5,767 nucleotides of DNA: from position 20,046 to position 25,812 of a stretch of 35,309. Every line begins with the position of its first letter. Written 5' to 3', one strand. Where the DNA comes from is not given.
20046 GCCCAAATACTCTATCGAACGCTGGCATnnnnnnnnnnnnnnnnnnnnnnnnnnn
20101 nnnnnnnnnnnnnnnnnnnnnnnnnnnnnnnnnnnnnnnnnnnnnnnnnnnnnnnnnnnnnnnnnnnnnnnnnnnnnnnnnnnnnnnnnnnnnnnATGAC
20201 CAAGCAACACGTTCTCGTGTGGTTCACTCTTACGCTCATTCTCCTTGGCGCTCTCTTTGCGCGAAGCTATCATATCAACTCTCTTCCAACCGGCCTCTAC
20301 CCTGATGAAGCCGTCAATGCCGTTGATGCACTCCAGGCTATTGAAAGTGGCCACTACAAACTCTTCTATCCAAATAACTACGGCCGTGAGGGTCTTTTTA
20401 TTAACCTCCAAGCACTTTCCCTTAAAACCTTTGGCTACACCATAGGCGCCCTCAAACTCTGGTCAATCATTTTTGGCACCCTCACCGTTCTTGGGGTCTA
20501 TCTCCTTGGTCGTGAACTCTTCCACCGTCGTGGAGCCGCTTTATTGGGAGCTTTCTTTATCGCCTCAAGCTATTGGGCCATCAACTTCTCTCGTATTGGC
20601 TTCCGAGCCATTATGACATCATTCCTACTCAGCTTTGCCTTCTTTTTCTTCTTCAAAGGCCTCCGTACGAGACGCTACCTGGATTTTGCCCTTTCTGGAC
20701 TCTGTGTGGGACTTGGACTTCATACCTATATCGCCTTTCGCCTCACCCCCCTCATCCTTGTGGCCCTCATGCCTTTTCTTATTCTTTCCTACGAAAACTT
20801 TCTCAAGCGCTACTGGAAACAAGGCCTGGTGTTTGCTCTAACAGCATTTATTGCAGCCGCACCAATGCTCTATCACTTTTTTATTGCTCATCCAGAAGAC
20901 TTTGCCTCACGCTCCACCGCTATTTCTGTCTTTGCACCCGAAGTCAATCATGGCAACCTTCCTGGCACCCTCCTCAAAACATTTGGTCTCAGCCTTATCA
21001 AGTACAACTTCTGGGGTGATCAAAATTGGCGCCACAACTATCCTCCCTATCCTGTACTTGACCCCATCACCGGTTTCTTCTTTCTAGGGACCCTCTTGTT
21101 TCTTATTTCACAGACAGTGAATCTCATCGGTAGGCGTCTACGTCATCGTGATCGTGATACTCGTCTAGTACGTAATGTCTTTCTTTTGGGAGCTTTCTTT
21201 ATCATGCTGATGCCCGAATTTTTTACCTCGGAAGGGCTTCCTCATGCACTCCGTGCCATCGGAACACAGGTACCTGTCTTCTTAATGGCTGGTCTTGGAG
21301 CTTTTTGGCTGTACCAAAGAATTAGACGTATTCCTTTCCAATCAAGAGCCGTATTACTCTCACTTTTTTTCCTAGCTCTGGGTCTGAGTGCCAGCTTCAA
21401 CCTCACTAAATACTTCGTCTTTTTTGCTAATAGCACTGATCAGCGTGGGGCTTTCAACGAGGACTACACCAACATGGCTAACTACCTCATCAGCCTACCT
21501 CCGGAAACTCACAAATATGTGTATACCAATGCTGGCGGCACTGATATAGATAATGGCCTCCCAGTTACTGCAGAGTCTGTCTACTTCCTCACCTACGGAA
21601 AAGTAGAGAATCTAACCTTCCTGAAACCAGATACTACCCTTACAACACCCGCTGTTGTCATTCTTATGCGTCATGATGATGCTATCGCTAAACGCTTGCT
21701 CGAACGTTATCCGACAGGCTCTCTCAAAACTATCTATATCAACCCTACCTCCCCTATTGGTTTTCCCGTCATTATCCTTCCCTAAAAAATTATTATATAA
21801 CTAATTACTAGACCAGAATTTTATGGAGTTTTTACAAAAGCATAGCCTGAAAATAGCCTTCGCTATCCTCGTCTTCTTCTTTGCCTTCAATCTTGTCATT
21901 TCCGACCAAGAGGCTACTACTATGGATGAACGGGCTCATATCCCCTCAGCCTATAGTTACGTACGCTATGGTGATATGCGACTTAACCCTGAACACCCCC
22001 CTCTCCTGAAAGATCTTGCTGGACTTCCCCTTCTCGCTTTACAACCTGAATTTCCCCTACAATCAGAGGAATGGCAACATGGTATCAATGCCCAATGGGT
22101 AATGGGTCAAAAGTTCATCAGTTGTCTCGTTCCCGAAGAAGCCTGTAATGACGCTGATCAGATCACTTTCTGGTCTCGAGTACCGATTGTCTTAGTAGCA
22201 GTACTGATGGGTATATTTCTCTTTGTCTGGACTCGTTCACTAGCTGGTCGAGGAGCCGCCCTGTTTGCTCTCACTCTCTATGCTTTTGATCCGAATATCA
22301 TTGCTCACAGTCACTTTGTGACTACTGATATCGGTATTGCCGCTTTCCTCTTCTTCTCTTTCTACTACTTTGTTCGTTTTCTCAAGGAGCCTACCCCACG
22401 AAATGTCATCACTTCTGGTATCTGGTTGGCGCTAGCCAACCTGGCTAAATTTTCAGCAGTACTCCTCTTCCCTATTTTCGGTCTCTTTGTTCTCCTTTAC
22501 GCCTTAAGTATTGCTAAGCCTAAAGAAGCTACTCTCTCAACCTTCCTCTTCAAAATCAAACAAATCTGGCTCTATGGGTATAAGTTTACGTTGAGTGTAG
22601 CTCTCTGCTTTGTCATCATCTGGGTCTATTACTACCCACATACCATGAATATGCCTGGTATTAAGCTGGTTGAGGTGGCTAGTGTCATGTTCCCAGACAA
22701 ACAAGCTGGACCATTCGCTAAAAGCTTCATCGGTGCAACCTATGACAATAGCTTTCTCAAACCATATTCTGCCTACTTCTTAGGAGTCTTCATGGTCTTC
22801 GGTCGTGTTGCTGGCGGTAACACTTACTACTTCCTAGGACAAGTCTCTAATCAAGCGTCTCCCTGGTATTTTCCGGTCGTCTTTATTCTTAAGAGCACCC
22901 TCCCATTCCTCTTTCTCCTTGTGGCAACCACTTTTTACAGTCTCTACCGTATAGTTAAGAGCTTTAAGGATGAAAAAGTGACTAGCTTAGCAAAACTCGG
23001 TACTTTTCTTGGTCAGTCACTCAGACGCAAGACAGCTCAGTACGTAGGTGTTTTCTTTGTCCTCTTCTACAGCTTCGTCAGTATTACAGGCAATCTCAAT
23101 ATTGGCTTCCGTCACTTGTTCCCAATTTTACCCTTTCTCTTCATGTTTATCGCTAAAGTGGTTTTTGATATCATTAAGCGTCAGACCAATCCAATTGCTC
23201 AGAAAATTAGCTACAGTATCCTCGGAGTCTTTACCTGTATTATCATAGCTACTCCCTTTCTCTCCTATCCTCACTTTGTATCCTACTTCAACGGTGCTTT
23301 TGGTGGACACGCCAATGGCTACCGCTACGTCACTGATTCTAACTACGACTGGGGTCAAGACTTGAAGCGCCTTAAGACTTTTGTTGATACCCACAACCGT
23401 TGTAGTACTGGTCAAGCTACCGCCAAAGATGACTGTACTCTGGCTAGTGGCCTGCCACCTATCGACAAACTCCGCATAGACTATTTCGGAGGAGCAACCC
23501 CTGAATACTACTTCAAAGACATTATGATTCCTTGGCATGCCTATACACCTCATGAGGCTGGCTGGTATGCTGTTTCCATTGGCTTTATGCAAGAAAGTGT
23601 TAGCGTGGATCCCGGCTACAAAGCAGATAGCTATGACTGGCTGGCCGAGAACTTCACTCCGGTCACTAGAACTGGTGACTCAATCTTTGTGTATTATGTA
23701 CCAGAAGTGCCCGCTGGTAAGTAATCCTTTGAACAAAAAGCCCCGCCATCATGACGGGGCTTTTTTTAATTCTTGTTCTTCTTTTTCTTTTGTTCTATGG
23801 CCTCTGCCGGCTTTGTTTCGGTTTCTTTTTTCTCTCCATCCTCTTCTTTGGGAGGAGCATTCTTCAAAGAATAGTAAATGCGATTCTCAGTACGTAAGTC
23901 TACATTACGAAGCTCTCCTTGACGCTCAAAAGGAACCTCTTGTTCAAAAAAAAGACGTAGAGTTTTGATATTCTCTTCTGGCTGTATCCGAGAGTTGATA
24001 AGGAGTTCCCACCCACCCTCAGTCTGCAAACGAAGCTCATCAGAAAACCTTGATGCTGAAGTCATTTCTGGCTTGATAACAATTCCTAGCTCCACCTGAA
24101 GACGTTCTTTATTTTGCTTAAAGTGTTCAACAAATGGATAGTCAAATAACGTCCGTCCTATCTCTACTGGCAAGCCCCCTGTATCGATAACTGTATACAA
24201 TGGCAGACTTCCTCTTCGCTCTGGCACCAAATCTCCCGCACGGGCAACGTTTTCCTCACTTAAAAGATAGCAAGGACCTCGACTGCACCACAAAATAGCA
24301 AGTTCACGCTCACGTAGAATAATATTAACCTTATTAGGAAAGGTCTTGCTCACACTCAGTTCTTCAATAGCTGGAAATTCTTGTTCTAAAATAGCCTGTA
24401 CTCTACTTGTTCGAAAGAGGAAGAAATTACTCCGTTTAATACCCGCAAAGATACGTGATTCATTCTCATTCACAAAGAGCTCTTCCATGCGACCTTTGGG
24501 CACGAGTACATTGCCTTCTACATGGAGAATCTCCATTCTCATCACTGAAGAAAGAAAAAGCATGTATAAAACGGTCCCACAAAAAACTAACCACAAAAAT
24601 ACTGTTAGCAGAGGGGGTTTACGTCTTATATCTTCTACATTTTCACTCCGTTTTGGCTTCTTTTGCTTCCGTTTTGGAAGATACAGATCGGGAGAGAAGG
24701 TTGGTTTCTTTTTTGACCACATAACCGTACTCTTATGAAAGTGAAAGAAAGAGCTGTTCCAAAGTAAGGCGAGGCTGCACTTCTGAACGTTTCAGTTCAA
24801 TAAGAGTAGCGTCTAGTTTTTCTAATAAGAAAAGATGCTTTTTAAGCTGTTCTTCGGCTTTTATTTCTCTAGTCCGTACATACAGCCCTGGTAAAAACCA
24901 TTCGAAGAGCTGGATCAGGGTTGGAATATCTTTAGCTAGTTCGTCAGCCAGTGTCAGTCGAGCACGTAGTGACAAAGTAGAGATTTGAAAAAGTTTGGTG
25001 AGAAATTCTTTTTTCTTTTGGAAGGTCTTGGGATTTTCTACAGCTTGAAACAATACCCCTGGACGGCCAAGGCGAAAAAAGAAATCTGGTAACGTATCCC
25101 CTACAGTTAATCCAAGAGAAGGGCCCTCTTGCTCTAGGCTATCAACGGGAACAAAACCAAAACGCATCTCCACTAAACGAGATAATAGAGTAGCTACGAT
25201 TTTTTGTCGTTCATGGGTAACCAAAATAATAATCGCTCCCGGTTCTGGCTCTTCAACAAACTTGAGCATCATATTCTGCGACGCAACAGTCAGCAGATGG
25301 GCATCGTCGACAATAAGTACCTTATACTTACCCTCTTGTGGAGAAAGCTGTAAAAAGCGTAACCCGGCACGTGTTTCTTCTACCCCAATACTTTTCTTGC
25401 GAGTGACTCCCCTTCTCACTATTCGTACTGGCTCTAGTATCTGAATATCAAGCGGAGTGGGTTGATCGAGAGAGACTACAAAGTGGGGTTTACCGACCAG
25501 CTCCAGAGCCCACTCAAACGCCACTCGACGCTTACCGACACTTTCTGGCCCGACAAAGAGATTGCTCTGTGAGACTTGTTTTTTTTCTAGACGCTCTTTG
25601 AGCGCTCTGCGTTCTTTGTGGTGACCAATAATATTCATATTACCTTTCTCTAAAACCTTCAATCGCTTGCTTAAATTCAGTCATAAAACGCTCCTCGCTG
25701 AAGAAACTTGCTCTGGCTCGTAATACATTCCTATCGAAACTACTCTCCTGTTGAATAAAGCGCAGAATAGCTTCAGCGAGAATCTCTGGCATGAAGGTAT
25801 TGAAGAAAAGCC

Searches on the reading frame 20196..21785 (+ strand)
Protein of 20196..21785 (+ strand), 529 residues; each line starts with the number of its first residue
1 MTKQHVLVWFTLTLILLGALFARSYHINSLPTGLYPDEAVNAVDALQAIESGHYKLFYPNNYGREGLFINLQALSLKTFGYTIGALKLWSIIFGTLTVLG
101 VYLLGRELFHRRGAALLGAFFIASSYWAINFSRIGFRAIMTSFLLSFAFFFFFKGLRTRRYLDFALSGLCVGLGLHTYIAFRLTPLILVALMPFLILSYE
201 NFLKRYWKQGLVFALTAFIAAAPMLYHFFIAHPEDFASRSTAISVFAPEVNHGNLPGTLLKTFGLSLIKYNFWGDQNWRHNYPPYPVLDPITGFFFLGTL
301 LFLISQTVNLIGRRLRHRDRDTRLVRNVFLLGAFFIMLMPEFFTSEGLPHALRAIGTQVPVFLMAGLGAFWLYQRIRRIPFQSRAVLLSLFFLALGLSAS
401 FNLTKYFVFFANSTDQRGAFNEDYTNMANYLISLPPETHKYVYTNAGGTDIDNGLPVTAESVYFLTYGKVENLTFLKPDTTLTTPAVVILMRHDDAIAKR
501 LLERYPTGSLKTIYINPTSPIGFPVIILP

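Call 6: search_protein_families(library=pfam, proteins=[window:20196-21785:+], max_evalue=0.001)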
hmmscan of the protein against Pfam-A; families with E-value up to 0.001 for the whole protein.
window:20196-21785:+ (529 aa): 1 family
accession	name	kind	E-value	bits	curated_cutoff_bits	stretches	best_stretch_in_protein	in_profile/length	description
PF13231.12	PMT_2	-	7.6e-10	39.7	26.1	1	71-227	9-160/160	Dolichyl-phosphate-mannose-protein mannosyltransferase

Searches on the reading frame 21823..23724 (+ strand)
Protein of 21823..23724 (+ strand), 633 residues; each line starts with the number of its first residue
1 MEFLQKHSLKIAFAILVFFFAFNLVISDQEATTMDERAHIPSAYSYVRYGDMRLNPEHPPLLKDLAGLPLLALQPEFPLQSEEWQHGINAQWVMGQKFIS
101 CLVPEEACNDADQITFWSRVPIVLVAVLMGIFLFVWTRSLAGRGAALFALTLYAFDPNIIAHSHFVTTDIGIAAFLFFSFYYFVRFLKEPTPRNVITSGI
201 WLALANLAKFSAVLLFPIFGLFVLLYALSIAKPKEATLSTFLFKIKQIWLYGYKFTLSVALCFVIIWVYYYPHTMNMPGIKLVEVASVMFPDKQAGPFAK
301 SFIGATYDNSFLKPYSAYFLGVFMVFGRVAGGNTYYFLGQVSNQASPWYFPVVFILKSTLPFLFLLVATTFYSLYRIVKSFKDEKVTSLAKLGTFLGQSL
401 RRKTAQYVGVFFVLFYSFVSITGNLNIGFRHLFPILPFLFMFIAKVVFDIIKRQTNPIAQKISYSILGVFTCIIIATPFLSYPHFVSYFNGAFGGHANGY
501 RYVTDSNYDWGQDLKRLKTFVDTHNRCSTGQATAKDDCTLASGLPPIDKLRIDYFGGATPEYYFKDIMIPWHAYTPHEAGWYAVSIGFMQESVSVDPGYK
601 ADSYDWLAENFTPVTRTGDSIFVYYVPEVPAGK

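Call 6: search_protein_families(library=pfam, proteins=[window:21823-23724:+], max_evalue=0.001)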
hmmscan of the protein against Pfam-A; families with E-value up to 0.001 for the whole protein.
window:21823-23724:+ (633 aa): 2 families
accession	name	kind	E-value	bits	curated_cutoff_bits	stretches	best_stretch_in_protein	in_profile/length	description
PF13231.12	PMT_2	-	2e-11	44.8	26.1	1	119-238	25-146/160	Dolichyl-phosphate-mannose-protein mannosyltransferase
PF02366.24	PMT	-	0.00024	21.2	22.7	1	115-274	82-241/245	Dolichyl-phosphate-mannose-protein mannosyltransferase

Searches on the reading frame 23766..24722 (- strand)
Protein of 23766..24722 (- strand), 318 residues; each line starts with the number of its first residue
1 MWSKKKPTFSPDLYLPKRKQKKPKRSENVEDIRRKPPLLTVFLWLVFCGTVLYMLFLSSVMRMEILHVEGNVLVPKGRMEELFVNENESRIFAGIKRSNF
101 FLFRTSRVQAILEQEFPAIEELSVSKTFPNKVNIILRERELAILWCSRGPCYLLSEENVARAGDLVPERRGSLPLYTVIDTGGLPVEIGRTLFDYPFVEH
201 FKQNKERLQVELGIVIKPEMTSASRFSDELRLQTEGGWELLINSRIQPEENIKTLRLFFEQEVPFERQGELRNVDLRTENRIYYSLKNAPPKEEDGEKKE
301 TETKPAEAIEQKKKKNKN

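Call 6: search_protein_families(library=pfam, proteins=[window:23766-24722:-], max_evalue=0.001)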
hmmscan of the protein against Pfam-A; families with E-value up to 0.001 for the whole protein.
window:23766-24722:- (318 aa): 1 family
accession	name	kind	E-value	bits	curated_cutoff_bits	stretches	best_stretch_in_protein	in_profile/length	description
PF08478.15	POTRA_1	-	5.1e-07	30.3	23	1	96-139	27-69/69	POTRA domain, FtsQ-type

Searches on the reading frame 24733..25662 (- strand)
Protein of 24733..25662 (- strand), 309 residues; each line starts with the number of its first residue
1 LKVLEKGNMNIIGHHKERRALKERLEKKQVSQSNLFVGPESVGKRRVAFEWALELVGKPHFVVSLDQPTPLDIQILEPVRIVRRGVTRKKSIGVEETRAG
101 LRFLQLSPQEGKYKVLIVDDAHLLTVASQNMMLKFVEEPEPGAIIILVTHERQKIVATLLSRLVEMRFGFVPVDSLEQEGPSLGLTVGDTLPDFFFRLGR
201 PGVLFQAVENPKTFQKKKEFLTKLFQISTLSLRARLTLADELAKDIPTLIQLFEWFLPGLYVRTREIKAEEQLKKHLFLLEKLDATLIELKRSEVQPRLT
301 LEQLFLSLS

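Call 6: search_protein_families(library=pfam, proteins=[window:24733-25662:-], max_evalue=0.001)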
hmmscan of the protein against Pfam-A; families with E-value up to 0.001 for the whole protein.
window:24733-25662:- (309 aa): 1 family
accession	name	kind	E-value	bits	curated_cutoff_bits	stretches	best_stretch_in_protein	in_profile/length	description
PF13177.12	DNA_pol3_delta2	-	9e-25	88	27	1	16-168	4-157/161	DNA polymerase III, delta subunit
